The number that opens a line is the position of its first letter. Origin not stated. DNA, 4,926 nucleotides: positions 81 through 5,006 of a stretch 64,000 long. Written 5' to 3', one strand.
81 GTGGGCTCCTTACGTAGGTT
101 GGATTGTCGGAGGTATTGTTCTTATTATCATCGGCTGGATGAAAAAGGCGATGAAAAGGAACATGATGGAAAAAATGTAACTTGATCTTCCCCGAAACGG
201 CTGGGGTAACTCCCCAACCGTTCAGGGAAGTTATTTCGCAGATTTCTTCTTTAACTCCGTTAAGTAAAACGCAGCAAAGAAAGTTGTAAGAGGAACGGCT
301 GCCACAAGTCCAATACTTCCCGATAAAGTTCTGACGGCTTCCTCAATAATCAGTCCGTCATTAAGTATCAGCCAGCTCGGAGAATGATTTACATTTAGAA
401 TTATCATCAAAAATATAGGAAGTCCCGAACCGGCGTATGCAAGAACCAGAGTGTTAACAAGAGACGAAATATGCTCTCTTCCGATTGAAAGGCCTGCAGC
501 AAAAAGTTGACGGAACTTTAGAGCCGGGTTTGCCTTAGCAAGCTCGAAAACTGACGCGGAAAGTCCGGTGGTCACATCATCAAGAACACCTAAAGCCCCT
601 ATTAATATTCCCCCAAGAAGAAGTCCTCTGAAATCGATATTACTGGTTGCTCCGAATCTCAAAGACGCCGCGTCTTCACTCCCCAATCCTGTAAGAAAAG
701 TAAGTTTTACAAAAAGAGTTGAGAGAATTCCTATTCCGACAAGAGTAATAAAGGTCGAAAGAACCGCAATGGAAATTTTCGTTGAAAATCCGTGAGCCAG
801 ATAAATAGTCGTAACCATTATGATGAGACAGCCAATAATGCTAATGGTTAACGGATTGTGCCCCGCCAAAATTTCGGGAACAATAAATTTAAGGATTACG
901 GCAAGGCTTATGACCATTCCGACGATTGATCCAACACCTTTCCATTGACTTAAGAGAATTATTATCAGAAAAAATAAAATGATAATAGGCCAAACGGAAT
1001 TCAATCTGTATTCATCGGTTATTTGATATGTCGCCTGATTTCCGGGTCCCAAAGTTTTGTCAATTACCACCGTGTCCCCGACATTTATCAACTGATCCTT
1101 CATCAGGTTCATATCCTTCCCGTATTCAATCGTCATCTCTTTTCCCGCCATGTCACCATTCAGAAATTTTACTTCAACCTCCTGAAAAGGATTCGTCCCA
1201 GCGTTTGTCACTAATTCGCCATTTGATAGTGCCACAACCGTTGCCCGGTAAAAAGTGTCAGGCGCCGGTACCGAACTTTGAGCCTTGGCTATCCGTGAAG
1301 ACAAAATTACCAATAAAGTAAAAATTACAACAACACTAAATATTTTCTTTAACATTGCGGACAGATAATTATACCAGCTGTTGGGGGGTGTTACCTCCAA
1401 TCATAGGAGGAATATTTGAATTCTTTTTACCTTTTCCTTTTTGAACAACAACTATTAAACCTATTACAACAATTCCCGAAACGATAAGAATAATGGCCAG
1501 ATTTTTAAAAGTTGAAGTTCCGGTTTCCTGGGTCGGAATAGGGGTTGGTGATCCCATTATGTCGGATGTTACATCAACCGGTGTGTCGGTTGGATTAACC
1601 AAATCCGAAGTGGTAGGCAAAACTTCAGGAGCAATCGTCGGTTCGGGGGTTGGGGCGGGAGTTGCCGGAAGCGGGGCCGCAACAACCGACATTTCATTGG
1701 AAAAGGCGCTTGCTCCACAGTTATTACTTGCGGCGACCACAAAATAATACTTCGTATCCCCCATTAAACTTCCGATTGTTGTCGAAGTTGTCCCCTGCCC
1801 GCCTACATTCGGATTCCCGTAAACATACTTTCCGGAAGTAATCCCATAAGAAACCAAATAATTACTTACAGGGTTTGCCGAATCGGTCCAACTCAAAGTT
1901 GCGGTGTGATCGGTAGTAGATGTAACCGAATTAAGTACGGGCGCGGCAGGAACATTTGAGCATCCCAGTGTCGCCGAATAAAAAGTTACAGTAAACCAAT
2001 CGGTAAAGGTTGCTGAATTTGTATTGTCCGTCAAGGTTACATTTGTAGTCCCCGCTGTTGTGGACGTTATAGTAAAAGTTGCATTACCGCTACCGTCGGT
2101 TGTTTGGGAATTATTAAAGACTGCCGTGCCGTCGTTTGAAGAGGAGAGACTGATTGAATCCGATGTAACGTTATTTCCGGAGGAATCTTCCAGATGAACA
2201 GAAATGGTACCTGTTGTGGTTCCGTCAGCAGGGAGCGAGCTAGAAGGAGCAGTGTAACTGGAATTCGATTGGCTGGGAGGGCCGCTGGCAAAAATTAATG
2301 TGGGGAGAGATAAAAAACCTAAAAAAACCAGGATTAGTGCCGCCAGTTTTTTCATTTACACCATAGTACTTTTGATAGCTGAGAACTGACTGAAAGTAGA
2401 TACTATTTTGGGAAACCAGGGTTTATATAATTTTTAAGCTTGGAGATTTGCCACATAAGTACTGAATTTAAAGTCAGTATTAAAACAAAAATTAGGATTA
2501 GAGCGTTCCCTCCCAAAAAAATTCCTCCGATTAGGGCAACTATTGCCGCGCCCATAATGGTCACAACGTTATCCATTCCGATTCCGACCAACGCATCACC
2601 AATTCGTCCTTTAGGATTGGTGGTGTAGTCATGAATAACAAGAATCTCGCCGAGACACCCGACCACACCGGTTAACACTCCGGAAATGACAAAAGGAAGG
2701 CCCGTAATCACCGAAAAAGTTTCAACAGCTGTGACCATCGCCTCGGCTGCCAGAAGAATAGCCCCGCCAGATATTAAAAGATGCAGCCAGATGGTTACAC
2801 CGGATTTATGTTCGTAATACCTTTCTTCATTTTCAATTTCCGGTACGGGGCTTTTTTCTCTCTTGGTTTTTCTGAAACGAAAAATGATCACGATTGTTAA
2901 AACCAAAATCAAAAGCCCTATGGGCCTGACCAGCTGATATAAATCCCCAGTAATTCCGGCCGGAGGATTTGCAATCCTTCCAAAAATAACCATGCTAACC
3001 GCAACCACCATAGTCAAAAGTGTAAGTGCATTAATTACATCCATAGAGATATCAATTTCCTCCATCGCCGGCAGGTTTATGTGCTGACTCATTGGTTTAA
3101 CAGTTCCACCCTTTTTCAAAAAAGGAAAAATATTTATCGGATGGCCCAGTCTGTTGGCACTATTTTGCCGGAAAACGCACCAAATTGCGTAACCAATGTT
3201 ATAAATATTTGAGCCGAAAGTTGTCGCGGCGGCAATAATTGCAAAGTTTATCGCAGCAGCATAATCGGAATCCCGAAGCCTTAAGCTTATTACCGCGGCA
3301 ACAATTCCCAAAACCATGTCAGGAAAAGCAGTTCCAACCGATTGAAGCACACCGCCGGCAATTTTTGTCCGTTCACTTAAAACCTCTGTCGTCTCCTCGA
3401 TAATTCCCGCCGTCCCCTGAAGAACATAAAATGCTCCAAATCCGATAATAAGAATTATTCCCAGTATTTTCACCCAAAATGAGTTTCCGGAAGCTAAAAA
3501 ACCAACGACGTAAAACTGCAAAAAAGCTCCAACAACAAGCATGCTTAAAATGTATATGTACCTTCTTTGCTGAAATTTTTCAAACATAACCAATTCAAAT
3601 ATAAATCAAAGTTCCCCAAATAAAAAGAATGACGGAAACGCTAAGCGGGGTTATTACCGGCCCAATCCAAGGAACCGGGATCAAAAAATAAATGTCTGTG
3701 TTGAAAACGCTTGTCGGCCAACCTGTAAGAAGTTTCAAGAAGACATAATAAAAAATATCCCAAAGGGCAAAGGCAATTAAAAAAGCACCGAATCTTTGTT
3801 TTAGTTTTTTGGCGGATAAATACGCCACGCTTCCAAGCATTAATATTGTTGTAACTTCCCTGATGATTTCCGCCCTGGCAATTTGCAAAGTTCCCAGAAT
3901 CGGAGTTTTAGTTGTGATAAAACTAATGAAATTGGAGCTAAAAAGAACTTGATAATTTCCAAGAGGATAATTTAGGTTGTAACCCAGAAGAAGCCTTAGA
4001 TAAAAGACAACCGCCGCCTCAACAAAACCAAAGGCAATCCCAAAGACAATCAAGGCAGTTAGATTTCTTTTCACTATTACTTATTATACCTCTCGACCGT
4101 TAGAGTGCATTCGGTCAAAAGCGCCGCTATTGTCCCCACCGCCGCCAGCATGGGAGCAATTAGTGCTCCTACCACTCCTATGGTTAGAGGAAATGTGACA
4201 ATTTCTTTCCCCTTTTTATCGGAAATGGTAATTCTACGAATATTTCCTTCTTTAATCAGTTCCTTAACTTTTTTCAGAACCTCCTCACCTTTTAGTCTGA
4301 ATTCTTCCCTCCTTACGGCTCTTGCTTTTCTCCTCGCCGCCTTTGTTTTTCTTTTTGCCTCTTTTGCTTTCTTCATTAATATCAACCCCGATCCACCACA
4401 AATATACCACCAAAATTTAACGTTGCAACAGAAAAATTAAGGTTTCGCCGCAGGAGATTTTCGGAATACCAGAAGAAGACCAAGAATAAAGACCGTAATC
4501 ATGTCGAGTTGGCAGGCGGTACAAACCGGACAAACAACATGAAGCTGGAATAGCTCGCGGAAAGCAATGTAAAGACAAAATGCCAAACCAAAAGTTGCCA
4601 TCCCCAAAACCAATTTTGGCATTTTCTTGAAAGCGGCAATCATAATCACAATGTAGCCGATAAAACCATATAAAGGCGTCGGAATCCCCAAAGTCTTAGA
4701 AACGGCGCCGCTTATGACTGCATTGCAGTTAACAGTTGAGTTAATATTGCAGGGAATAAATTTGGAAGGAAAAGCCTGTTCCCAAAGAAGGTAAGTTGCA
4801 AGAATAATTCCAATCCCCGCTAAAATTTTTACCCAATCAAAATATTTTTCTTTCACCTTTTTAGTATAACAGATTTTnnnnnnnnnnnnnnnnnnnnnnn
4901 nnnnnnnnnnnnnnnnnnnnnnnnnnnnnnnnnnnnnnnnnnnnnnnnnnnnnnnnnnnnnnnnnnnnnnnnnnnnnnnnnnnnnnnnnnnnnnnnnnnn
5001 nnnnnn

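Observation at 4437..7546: Extracytoplasmic flavinylation / electron-transfer module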

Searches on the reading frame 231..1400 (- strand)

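Call 3: search_protein_families(library=pfam, proteins=[window:231-1400:-], max_evalue=0.01)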
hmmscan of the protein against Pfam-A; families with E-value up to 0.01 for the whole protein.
window:231-1400:- (389 aa): 1 family
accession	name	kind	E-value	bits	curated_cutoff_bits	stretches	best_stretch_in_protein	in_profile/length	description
PF07907.16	YibE_F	-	6.5e-66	222.8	27.2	1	139-378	4-241/241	YibE/F-like protein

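Call 4: search_protein_families(library=ncbifam, proteins=[window:231-1400:-], max_evalue=0.01)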
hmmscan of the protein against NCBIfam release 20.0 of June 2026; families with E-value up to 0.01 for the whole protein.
window:231-1400:- (389 aa): 0 families

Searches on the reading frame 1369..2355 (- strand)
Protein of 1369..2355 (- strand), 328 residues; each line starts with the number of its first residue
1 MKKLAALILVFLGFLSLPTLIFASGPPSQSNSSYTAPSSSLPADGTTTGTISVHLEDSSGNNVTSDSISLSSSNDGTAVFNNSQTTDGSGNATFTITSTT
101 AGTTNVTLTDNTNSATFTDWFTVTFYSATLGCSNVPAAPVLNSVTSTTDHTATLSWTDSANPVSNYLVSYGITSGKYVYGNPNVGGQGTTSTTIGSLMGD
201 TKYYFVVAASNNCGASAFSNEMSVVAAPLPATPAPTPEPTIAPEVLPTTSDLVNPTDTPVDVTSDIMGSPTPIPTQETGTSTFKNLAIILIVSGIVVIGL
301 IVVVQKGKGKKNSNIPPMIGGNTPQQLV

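Call 3: search_protein_families(library=pfam, proteins=[window:1369-2355:-], max_evalue=0.01)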
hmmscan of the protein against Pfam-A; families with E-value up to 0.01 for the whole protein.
window:1369-2355:- (328 aa): 6 families
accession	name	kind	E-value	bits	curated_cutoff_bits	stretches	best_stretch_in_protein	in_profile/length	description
PF02369.22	Big_1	-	2.1e-12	47.4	34.9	1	32-118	2-89/93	Bacterial Ig-like domain (group 1)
PF09134.16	Invasin_D3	-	5.1e-09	37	33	1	29-118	2-90/98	Invasin, domain 3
PF00041.27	fn3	-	1.5e-08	35.2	25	1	142-224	6-83/84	Fibronectin type III domain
PF22959.3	Ig_NUP210_15th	-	0.0041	17.1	27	1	50-115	31-93/102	NUP210 Ig-like domain 15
PF24489.1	Ig_J_second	-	0.0061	17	27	0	174-220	41-88/105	Tip attachment protein J second Ig-like domain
PF16656.11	Pur_ac_phosph_N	-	0.0085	17.1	30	1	143-221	7-88/93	Purple acid Phosphatase, N-terminal domain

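Call 4: search_protein_families(library=ncbifam, proteins=[window:1369-2355:-], max_evalue=0.01)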
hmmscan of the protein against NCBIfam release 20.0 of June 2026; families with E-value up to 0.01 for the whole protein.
window:1369-2355:- (328 aa): 0 families

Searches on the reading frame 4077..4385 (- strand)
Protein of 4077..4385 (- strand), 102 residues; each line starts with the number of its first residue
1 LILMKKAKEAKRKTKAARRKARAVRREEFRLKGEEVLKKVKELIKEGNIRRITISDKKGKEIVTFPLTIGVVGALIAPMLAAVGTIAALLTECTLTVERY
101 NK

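Call 3: search_protein_families(library=pfam, proteins=[window:4077-4385:-], max_evalue=0.01)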
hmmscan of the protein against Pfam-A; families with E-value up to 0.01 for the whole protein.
window:4077-4385:- (102 aa): 1 family
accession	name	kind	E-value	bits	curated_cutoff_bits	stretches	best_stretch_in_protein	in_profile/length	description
PF14242.11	DUF4342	-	5.7e-26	90.8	25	1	25-99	4-81/81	Domain of unknown function (DUF4342)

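Call 4: search_protein_families(library=ncbifam, proteins=[window:4077-4385:-], max_evalue=0.01)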
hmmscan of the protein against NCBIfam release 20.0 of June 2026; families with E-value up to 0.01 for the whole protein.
window:4077-4385:- (102 aa): 0 families

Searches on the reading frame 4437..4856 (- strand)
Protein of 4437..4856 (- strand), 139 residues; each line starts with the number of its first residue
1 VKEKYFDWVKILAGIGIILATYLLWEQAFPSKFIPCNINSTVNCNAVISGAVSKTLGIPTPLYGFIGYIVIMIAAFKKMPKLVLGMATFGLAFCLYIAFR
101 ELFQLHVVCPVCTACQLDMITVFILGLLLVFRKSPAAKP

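Call 3: search_protein_families(library=pfam, proteins=[window:4437-4856:-], max_evalue=0.01)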
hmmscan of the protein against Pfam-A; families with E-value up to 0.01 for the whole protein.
window:4437-4856:- (139 aa): 1 family
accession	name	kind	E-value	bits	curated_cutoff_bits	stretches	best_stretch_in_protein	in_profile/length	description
PF07884.19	VKOR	-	2.7e-20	73.3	27.5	1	9-125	3-132/134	Vitamin K epoxide reductase family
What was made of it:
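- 4437..4856 (-): VKOR (139 aa, 4 TM, C36/C44 loop pair, C109PVC112); a lineage-restricted neighbour, probably co-transcribed here, and not part of the conserved core. PF07884 E 3e-20 (call 3).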

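Call 4: search_protein_families(library=ncbifam, proteins=[window:4437-4856:-], max_evalue=0.01)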
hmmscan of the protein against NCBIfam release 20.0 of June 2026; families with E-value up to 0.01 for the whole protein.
window:4437-4856:- (139 aa): 3 families
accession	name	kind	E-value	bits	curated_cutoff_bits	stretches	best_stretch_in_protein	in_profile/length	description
NF011480.0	PRK14889.1-4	equivalog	2.7e-13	50.5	120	1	13-125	13-125/132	VKOR family protein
NF011479.0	PRK14889.1-2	equivalog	7.2e-06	26.3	264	1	12-127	18-140/145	VKOR family protein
NF011478.0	PRK14889.1-1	equivalog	0.00076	19.5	182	1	12-130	17-144/152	VKOR family protein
